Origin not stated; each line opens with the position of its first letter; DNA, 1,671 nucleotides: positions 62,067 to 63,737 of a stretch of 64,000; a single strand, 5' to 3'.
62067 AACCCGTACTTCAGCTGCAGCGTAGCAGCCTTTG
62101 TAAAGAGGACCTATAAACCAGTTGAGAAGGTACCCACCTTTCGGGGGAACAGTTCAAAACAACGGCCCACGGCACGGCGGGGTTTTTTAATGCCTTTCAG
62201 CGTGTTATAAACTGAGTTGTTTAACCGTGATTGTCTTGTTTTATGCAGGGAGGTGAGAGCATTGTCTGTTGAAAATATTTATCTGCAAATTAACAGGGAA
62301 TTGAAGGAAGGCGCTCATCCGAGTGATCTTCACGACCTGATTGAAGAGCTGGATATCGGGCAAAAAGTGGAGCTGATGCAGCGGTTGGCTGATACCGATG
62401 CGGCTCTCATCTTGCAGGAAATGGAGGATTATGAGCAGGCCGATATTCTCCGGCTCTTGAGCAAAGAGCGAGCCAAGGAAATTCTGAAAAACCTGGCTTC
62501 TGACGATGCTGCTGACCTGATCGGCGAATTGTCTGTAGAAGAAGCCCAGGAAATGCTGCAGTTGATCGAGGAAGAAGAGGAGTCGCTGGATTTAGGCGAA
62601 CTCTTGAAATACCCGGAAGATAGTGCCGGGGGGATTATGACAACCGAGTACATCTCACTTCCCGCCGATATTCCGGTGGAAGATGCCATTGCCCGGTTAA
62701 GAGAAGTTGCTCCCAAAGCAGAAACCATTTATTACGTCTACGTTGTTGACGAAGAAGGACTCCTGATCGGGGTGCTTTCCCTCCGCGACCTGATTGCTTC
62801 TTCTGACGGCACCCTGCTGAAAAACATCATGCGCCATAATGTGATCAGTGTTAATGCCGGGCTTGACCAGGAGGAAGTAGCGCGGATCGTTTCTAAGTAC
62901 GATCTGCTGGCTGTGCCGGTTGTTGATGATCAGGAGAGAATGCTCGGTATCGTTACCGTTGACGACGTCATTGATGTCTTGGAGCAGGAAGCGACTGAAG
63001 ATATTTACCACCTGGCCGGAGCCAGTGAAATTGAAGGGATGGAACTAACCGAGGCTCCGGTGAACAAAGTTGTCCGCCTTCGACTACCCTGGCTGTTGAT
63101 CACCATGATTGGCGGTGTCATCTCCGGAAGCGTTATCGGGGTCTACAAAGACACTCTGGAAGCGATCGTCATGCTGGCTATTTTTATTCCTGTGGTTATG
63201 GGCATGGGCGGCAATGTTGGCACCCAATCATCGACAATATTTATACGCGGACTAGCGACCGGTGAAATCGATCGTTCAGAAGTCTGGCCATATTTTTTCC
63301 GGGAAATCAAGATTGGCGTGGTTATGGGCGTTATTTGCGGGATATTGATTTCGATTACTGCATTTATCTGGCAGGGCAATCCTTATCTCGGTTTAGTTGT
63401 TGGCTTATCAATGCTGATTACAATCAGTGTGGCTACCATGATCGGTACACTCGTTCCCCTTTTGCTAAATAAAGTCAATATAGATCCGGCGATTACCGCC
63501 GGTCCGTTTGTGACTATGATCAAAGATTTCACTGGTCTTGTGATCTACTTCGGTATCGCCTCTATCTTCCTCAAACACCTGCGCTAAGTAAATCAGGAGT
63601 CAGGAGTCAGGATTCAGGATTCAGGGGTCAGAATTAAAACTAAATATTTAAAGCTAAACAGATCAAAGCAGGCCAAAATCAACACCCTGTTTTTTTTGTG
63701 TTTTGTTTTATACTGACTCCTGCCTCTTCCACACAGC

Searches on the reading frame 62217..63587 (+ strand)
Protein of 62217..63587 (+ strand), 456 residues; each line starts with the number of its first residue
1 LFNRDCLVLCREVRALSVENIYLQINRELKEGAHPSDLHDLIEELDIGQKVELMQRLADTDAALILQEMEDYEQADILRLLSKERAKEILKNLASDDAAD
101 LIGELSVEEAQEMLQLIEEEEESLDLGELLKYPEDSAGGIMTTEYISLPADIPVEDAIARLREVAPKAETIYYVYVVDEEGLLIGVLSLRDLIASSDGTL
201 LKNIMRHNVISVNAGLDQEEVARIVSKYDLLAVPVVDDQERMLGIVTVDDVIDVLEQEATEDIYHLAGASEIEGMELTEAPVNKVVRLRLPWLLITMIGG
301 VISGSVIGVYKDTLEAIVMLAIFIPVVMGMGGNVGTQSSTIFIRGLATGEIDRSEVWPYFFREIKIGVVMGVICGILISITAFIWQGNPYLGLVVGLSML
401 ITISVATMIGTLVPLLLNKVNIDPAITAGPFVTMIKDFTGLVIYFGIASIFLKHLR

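Call 41: search_protein_families(library=pfam, proteins=[window:62217-63587:+], max_evalue=0.00001)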
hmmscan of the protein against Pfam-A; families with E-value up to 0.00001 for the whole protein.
window:62217-63587:+ (456 aa): 3 families
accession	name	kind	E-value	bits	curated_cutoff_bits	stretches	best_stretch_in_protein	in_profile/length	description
PF01769.21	MgtE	-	1.6e-40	138.7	27.6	1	324-447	1-125/125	Divalent cation transporter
PF00571.33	CBS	-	8.8e-23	80.8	24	2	202-255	2-55/57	CBS domain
PF03448.22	MgtE_N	-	6.3e-19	68.8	25.9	1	34-135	2-102/102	MgtE intracellular N domain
